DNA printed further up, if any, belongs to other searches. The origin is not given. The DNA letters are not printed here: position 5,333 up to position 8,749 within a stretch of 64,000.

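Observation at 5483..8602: Transketolase carrying an in-frame N-terminal MalE-like (bacterial periplasmic solute-binding protein family 1) domain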

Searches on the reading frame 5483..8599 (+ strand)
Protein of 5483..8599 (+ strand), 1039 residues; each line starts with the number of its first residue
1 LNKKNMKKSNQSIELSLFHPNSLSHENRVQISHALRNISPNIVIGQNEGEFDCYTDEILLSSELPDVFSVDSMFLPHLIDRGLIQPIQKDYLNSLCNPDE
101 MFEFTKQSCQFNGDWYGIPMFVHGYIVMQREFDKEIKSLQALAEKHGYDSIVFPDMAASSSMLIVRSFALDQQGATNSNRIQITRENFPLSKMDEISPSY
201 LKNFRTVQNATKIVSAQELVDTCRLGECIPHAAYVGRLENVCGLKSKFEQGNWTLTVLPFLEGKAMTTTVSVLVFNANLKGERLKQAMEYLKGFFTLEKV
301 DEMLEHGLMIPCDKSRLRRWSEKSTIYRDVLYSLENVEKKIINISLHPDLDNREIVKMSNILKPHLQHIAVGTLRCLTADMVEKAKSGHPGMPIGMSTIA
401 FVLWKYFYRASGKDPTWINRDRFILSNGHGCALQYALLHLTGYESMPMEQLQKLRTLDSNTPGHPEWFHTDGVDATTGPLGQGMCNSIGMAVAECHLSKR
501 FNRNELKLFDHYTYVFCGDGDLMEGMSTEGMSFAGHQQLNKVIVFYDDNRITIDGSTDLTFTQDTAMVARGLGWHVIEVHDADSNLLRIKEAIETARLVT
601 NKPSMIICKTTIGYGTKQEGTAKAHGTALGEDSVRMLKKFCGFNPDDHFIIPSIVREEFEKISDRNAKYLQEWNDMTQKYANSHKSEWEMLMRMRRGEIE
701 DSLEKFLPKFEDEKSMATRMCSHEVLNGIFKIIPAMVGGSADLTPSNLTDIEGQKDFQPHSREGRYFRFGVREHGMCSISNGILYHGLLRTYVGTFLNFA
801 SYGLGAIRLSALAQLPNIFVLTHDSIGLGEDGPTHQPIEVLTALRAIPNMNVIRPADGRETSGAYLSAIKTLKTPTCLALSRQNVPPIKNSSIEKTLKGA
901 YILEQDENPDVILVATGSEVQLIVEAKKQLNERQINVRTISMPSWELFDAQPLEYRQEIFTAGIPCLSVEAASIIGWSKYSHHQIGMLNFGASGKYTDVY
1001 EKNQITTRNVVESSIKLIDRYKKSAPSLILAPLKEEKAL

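Call 3: search_protein_families(library=pfam, proteins=[window:5483-8599:+], max_evalue=1)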
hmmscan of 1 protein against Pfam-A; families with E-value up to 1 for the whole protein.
window:5483-8599:+ (1039 aa): 10 families
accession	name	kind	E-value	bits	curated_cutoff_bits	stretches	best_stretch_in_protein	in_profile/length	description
PF00456.26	Transketolase_N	-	6.1e-128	426.9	22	1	370-698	5-332/334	Transketolase, thiamine diphosphate binding domain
PF02779.29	Transket_pyr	-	4.6e-50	170.1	27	1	715-886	2-173/174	Transketolase, pyrimidine binding domain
PF22613.1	Transketolase_C_1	-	7.5e-33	113.6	27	1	899-1006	1-113/113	Transketolase-like TK C-terminal domain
PF22156.1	Thiaminase_I-like_N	-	3.4e-12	47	27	1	135-255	13-130/136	Thiaminase I-like, N-terminal domain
PF02780.25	Transketolase_C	-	4.4e-09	36.7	25.9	1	904-954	5-55/124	Transketolase, C-terminal domain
PF02775.26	TPP_enzyme_C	-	0.0098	16.1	21.9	1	475-607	25-150/151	Thiamine pyrophosphate enzyme, C-terminal TPP binding domain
PF13292.11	DXP_synthase_N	-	0.055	13.2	21.2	1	512-554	135-176/274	1-deoxy-D-xylulose-5-phosphate synthase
PF13343.11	SBP_bac_6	-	0.094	12.6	24.6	1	62-123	1-65/245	Bacterial extracellular solute-binding protein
PF04430.19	DUF498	-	0.16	12.4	33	0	904-942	47-87/109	Protein of unknown function (DUF498/DUF598)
PF00676.26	E1_dh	-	0.19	11.1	22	1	510-606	123-220/300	Dehydrogenase E1 component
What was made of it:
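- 5498..6553 (+): N-terminal thiaminase-I-fold domain (residues 1-352), predicted catalytically inactive; unannotated in the public N. gruberi model. PF22156 at 3.4e-12 (call 3).
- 6554..8599 (+): Transketolase module (682 aa), identical to the public model EFC37674.1 / XP_002670418.1 / D2VZK8. Pfam Transketolase_N, Transket_pyr and Transketolase_C_1 (call 3).
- On SBP_bac_1 / MalE-type solute-binding proteins: SBP_bac_6 scores 12.6 bits against a 24.6 cut-off (call 3).
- On Transketolase (EC 2.2.1.1, TIGR00232): PF00456, PF02779 and PF22613 all match (call 3).
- No SBP_bac_1 or SBP_bac_8 Pfam hit was found (call 3).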

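Call 10: list_cluster_members(proteins=[window:5498-8599:+])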
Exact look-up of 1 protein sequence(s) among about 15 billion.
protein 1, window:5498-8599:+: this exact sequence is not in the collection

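Call 31: find_homologous_proteins(query=window:5498-8599:+, max_evalue=1e-100)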
Query window:5498-8599:+ (1034 aa): 7998 proteins with E <= 1e-100 among 8000 candidates; the best 120 are listed.
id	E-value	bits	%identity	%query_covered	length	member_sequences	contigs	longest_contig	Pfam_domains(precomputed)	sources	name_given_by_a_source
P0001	0.0e+0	1579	100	66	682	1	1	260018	PF22613.2,PF02780.26,PF02779.30,PF00456.27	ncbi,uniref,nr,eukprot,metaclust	ncbi:predicted protein [Naegleria gruberi]|uniref:Transketolase n=1 Tax=Naegleria gruberi TaxID=5762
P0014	0.0e+0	1410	59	99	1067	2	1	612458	PF22156.2,PF22613.2,PF02780.26,PF02779.30,PF00456.27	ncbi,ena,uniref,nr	ncbi:hypothetical protein FDP41_009844 [Naegleria fowleri]|uniref:transketolase n=1 Tax=Naegleria fo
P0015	0.0e+0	1400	59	100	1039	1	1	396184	PF22156.2,PF22613.2,PF02780.26,PF02779.30,PF00456.27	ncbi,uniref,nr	ncbi:hypothetical protein C9374_010042 [Naegleria lovaniensis]|uniref:transketolase n=1 Tax=Naegleri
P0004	0.0e+0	1143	52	96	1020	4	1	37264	PF22156.2,PF22613.2,PF02780.26,PF02779.30,PF00456.27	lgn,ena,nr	nr:unnamed protein product [Naegleria fowleri]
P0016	0.0e+0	1122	52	95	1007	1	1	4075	PF22156.2,PF22613.2,PF02780.26,PF02779.30,PF00456.27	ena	-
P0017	0.0e+0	1086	48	100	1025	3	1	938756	PF22156.2,PF22613.2,PF02780.26,PF02779.30,PF00456.27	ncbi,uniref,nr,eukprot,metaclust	ncbi:transketolase [Naegleria gruberi]|uniref:transketolase n=1 Tax=Naegleria gruberi TaxID=5762 Rep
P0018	2.8e-265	901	44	99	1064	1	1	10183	PF22613.2,PF02780.26,PF02779.30,PF00456.27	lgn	-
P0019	1.3e-199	684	46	64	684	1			PF22613.2,PF02780.26,PF02779.30,PF00456.27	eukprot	eukprot:Nk52_evm36s2039 gene=Nk52_evmTU36s2039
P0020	1.4e-193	663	47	64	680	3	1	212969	PF13292.12,PF22613.2,PF02780.26,PF02779.30,PF00456.27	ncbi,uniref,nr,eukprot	ncbi:putative transketolase TktA [Coemansia reversa NRRL 1564]|uniref:Transketolase n=1 Tax=Coemansi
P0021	1.5e-191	657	49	63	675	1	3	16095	PF22613.2,PF02780.26,PF02779.30,PF00456.27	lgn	-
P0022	2.0e-190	653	49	62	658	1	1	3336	PF22613.2,PF02780.26,PF02779.30,PF00456.27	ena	-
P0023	1.5e-188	647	45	65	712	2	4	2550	PF22613.2,PF02780.26,PF02779.30,PF00456.27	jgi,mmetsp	mmetsp:Transcript_9637/g.12583 ORF Transcript_9637/g.12583 Transcript_9637/m.12583 type:complete len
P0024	4.3e-188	645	47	64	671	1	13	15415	PF22613.2,PF02780.26,PF02779.30,PF00456.27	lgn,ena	-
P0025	1.1e-187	644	47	64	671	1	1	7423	PF22613.2,PF02780.26,PF02779.30,PF00456.27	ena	-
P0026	1.6e-187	643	47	63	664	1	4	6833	PF22613.2,PF02780.26,PF02779.30,PF00456.27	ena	-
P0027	1.7e-187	643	47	63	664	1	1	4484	PF22613.2,PF02780.26,PF02779.30,PF00456.27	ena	-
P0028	2.5e-187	643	47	63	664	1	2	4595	PF22613.2,PF02780.26,PF02779.30,PF00456.27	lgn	-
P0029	5.7e-187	642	47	63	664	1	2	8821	PF22613.2,PF02780.26,PF02779.30,PF00456.27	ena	-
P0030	8.9e-187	641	47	63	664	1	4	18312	PF22613.2,PF02780.26,PF02779.30,PF00456.27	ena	-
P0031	1.2e-186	640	47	63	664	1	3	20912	PF22613.2,PF02780.26,PF02779.30,PF00456.27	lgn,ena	-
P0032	8.2e-186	638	47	63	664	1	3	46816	PF22613.2,PF02780.26,PF02779.30,PF00456.27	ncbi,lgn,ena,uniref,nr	ncbi:transketolase [uncultured Clostridium sp.]|uniref:transketolase n=1 Tax=uncultured Clostridium 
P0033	1.5e-185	637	47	63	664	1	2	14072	PF22613.2,PF02780.26,PF02779.30,PF00456.27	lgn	-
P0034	1.5e-185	637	47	63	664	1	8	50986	PF22613.2,PF02780.26,PF02779.30,PF00456.27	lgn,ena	-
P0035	2.0e-185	636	47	63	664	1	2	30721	PF22613.2,PF02780.26,PF02779.30,PF00456.27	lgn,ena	-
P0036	2.1e-185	636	47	63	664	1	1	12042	PF22613.2,PF02780.26,PF02779.30,PF00456.27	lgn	-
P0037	2.8e-185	636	46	63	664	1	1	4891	PF22613.2,PF02780.26,PF02779.30,PF00456.27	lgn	-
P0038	3.7e-185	636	46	63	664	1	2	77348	PF22613.2,PF02780.26,PF02779.30,PF00456.27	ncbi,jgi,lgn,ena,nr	ncbi:MAG: transketolase [Clostridium sp.]|nr:transketolase [Clostridium sp.]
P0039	2.6e-184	633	46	63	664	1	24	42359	PF22613.2,PF02780.26,PF02779.30,PF00456.27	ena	-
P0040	3.6e-184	632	45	64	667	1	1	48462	PF22613.2,PF02780.26,PF02779.30,PF00456.27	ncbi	-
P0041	7.0e-184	631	46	64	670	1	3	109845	PF22613.2,PF02780.26,PF02779.30,PF00456.27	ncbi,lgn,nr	ncbi:MAG TPA: transketolase [Ignavibacteriaceae bacterium]|nr:transketolase [Ignavibacteriaceae bact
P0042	9.0e-184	631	46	63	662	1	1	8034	PF22613.2,PF02780.26,PF02779.30,PF00456.27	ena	-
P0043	1.9e-183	630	47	64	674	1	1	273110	PF22613.2,PF02780.26,PF02779.30,PF00456.27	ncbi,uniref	ncbi:transketolase [Pelotomaculum propionicicum]|uniref:transketolase n=1 Tax=Pelotomaculum propioni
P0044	2.7e-183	629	46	64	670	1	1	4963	PF22613.2,PF02780.26,PF02779.30,PF00456.27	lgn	-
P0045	3.7e-183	629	46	64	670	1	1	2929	PF22613.2,PF02780.26,PF02779.30,PF00456.27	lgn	-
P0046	4.1e-183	629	45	64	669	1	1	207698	PF22613.2,PF02780.26,PF02779.30,PF00456.27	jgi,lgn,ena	-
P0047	3.5e-182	626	47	63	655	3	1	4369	PF02775.27,PF22613.2,PF02780.26,PF02779.30,PF00456.27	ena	-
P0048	8.8e-182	624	46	63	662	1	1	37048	PF22613.2,PF02780.26,PF02779.30,PF00456.27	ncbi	-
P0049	8.9e-181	621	43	63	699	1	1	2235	PF22613.2,PF02780.26,PF02779.30,PF00456.27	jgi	-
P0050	2.4e-180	620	46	64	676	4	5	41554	PF22613.2,PF02780.26,PF02779.30,PF00456.27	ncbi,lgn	-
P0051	2.6e-180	620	47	64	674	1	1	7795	PF22613.2,PF02780.26,PF02779.30,PF00456.27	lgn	-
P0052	2.7e-180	619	46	63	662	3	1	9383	PF22613.2,PF02780.26,PF02779.30,PF00456.27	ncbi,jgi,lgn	-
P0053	6.6e-180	618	46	64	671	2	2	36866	PF22613.2,PF02780.26,PF02779.30,PF00456.27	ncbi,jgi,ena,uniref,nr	ncbi:transketolase [Pelotomaculum propionicicum]|uniref:Transketolase n=1 Tax=Pelotomaculum propioni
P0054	1.5e-179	617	47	58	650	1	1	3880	PF13292.12,PF00676.26,PF22613.2,PF02780.26,PF02779.30,PF00456.27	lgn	-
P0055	9.7e-179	614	46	64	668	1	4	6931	PF22613.2,PF02780.26,PF02779.30,PF00456.27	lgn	-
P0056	1.1e-177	611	46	63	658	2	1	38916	PF22613.2,PF02780.26,PF02779.30,PF00456.27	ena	-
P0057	1.5e-177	610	45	63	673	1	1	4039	PF22613.2,PF02780.26,PF02779.30,PF00456.27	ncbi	-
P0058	1.8e-177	610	46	64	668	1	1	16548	PF22613.2,PF02780.26,PF02779.30,PF00456.27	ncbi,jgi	-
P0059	2.3e-177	610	45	63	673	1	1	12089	PF22613.2,PF02780.26,PF02779.30,PF00456.27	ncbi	-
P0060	2.8e-177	610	46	63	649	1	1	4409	PF22613.2,PF02780.26,PF02779.30,PF00456.27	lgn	-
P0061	5.9e-177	608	45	63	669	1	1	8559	PF22613.2,PF02780.26,PF02779.30,PF00456.27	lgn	-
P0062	8.4e-177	608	46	63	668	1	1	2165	PF22613.2,PF02780.26,PF02779.30,PF00456.27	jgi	jgi:transketolase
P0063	5.6e-176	605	46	63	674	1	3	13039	PF22613.2,PF02780.26,PF02779.30,PF00456.27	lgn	-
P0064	5.9e-176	605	44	63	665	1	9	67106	PF22613.2,PF02780.26,PF02779.30,PF00456.27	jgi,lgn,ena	-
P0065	6.8e-176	605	46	63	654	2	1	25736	PF22613.2,PF02780.26,PF02779.30,PF00456.27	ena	-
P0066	7.5e-176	605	45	63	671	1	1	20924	PF22613.2,PF02780.26,PF02779.30,PF00456.27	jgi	jgi:transketolase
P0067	3.8e-175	602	45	63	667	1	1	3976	PF22613.2,PF02780.26,PF02779.30,PF00456.27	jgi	-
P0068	7.3e-175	602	46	63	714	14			PF22613.2,PF02780.26,PF02779.30,PF00456.27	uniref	uniref:transketolase n=1 Tax=Oryza rufipogon TaxID=4529 RepID=A0A0E0P6I5_ORYRU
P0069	7.7e-175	601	45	63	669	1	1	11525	PF22613.2,PF02780.26,PF02779.30,PF00456.27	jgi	-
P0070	1.0e-174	601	45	63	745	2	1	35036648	PF22613.2,PF02780.26,PF02779.30,PF00456.27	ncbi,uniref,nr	ncbi:hypothetical protein QJS10_CPB11g00455 [Acorus calamus]|uniref:transketolase n=1 Tax=Acorus cal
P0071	1.0e-173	598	45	63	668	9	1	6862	PF22613.2,PF02780.26,PF02779.30,PF00456.27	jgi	-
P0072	1.2e-173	598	45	63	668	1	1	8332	PF22613.2,PF02780.26,PF02779.30,PF00456.27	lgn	-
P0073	1.7e-173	597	45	63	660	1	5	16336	PF02775.27,PF22613.2,PF02780.26,PF02779.30,PF00456.27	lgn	-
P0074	1.8e-173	597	45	63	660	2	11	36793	PF22613.2,PF02779.30,PF00456.27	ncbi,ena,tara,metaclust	tara:strand:- start:388 stop:2370 length:1983 start_codon:yes stop_codon:yes gene_type:complete|meta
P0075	2.5e-173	596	45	63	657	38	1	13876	PF22613.2,PF02780.26,PF02779.30,PF00456.27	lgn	-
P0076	4.6e-173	596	45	63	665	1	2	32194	PF00676.26,PF22613.2,PF02780.26,PF02779.30,PF00456.27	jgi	jgi:transketolase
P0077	6.0e-173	595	45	63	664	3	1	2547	PF00676.26,PF22613.2,PF02780.26,PF02779.30,PF00456.27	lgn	-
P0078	9.4e-173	595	45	63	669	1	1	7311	PF22613.2,PF02780.26,PF02779.30,PF00456.27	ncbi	ncbi:MAG: transketolase [Pseudomonadota bacterium]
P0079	1.0e-172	594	45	63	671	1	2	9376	PF22613.2,PF02780.26,PF02779.30,PF00456.27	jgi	jgi:transketolase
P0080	1.6e-172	594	45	63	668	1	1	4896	PF22613.2,PF02780.26,PF02779.30,PF00456.27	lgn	-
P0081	2.0e-172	593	45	63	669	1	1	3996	PF22613.2,PF02780.26,PF02779.30,PF00456.27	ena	-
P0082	3.5e-172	593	45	63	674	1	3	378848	PF22613.2,PF02780.26,PF02779.30,PF00456.27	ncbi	-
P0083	6.8e-172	592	45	61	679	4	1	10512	PF22613.2,PF02780.26,PF02779.30,PF00456.27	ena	-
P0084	9.4e-172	591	46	63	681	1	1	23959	PF13292.12,PF22613.2,PF02780.26,PF02779.30,PF00456.27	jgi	jgi:transketolase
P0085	1.0e-171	591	44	64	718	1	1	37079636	PF22613.2,PF02780.26,PF02779.30,PF00456.27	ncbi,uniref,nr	ncbi:hypothetical protein AALP_AA6G001400 [Arabis alpina]|uniref:transketolase n=1 Tax=Arabis alpina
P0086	1.0e-171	591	44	65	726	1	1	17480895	PF22613.2,PF02780.26,PF02779.30,PF00456.27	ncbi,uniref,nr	ncbi:unnamed protein product [Arabis nemorensis]|uniref:transketolase n=1 Tax=Arabis nemorensis TaxI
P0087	1.3e-171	591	44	64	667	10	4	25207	PF00676.26,PF22613.2,PF02780.26,PF02779.30,PF00456.27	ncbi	-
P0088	2.1e-171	590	45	64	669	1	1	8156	PF22613.2,PF02780.26,PF02779.30,PF00456.27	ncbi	-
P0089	2.6e-171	590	47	62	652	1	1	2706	PF22613.2,PF02780.26,PF02779.30,PF00456.27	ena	-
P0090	3.1e-171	590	47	62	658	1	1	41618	PF13292.12,PF22613.2,PF02780.26,PF02779.30,PF00456.27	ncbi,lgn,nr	ncbi:MAG: transketolase [Gammaproteobacteria bacterium]|nr:transketolase [Gammaproteobacteria bacter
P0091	8.7e-171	588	44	63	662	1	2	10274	PF00676.26,PF22613.2,PF02780.26,PF02779.30,PF00456.27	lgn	-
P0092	9.7e-171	588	45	63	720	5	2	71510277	PF22613.2,PF02780.26,PF02779.30,PF00456.27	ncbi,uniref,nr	ncbi:hypothetical protein Bca52824_034935 [Brassica carinata]|uniref:transketolase n=1 Tax=Brassica 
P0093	1.6e-170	587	45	61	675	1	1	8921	PF22613.2,PF02780.26,PF02779.30,PF00456.27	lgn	-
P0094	2.2e-170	587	46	61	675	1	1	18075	PF22613.2,PF02780.26,PF02779.30,PF00456.27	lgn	-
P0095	2.5e-170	586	44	64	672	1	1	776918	PF22613.2,PF02780.26,PF02779.30,PF00456.27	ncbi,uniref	ncbi:transketolase [Salinithrix halophila]|uniref:Transketolase n=1 Tax=Salinithrix halophila TaxID=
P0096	6.4e-170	585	45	63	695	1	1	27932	PF22613.2,PF02780.26,PF02779.30,PF00456.27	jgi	jgi:transketolase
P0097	1.9e-169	584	45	62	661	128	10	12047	PF13292.12,PF22613.2,PF02780.26,PF02779.30,PF00456.27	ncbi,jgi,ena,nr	ncbi:MAG: transketolase [Gammaproteobacteria bacterium]|jgi:transketolase|nr:MAG: transketolase [Gam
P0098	2.2e-169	583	44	63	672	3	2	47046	PF22613.2,PF02780.26,PF02779.30,PF00456.27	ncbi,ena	-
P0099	2.3e-169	583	45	63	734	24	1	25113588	PF22613.2,PF02780.26,PF02779.30,PF00456.27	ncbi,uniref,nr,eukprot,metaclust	ncbi:chloroplast transketolase [Arabidopsis lyrata subsp. lyrata]|uniref:transketolase n=1 Tax=Arabi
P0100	2.9e-169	583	46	63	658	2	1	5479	PF22613.2,PF02780.26,PF02779.30,PF00456.27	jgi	-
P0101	3.0e-169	583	44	63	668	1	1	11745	PF00676.26,PF22613.2,PF02780.26,PF02779.30,PF00456.27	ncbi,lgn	-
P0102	4.7e-169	582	46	62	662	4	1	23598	PF22613.2,PF02780.26,PF02779.30,PF00456.27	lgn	-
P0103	1.2e-168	581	44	64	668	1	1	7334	PF22613.2,PF02780.26,PF02779.30,PF00456.27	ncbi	-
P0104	1.8e-168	580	45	63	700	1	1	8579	PF22613.2,PF02780.26,PF02779.30,PF00456.27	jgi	jgi:transketolase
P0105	1.9e-168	580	46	63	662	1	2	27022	PF22613.2,PF02780.26,PF02779.30,PF00456.27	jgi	-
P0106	1.9e-168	580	42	63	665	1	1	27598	PF22613.2,PF02780.26,PF02779.30,PF00456.27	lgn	-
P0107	2.6e-168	580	46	63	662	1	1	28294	PF22613.2,PF02780.26,PF02779.30,PF00456.27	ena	-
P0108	3.2e-168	580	43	63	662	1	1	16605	PF22613.2,PF02780.26,PF02779.30,PF00456.27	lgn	-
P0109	3.3e-168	580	44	63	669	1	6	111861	PF22613.2,PF02780.26,PF02779.30,PF00456.27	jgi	-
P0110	3.4e-168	579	44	63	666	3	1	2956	PF22613.2,PF02780.26,PF02779.30,PF00456.27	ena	-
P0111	3.6e-168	579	45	61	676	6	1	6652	PF22613.2,PF02780.26,PF02779.30,PF00456.27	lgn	-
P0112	6.8e-168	578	44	64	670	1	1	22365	PF22613.2,PF02780.26,PF02779.30,PF00456.27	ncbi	ncbi:MAG: transketolase [Pseudomonadota bacterium]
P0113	8.3e-168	578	45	63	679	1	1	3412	PF22613.2,PF02780.26,PF02779.30,PF00456.27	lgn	-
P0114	9.5e-168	578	44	63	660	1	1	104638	PF00676.26,PF22613.2,PF02780.26,PF02779.30,PF00456.27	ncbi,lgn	-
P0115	9.7e-168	578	43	62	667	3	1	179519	PF22613.2,PF02780.26,PF02779.30,PF00456.27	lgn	-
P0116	1.0e-167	578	45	63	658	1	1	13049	PF22613.2,PF02780.26,PF02779.30,PF00456.27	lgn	-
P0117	1.3e-167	577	44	63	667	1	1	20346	PF22613.2,PF02780.26,PF02779.30,PF00456.27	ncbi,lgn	-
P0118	1.5e-167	577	43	64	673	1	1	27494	PF13292.12,PF00676.26,PF22613.2,PF02780.26,PF02779.30,PF00456.27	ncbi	-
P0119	1.5e-167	577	43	63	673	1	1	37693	PF22613.2,PF02780.26,PF02779.30,PF00456.27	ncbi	-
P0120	2.0e-167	577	44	62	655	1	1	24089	PF22613.2,PF02780.26,PF02779.30,PF00456.27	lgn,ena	-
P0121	2.1e-167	577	46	63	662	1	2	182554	PF22613.2,PF02780.26,PF02779.30,PF00456.27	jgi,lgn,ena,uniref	uniref:Transketolase n=1 Tax=Desulfacinum infernum TaxID=35837 RepID=A0A832EKQ8_9BACT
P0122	2.4e-167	577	43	62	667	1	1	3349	PF22613.2,PF02780.26,PF02779.30,PF00456.27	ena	-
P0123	2.6e-167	577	44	63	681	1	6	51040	PF13292.12,PF22613.2,PF02780.26,PF02779.30,PF00456.27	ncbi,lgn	-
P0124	5.4e-167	575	45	63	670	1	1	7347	PF22613.2,PF02780.26,PF02779.30,PF00456.27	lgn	-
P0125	6.9e-167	575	45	63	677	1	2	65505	PF13292.12,PF22613.2,PF02780.26,PF02779.30,PF00456.27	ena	-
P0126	9.7e-167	575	44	62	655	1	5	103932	PF22613.2,PF02780.26,PF02779.30,PF00456.27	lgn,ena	-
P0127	9.7e-167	575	44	62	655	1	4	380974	PF22613.2,PF02780.26,PF02779.30,PF00456.27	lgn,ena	-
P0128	1.1e-166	574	44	63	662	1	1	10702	PF22613.2,PF02780.26,PF02779.30,PF00456.27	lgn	-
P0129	1.3e-166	574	44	62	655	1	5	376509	PF22613.2,PF02780.26,PF02779.30,PF00456.27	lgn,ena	-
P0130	1.4e-166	574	44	62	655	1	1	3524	PF22613.2,PF02780.26,PF02779.30,PF00456.27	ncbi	-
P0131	1.4e-166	574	43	63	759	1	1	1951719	PF22613.2,PF02780.26,PF02779.30,PF00456.27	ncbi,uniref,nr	ncbi:hypothetical protein Cgig2_010529 [Carnegiea gigantea]|uniref:transketolase n=1 Tax=Carnegiea g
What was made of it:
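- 5498..8602 (+): Full coding sequence of the type-B thiaminase-I-like::transketolase fusion (1034 aa plus stop), with no intron. Aligns over 99-100% of its length with N. fowleri P0014 and N. lovaniensis P0015 at 59% identity (call 31).
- On Naegleria thiaminase-I-like::transketolase fusions: Architecture from calls 3 and 31.
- No unfused Naegleria TK: none appears among the best 120 hits (call 31).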
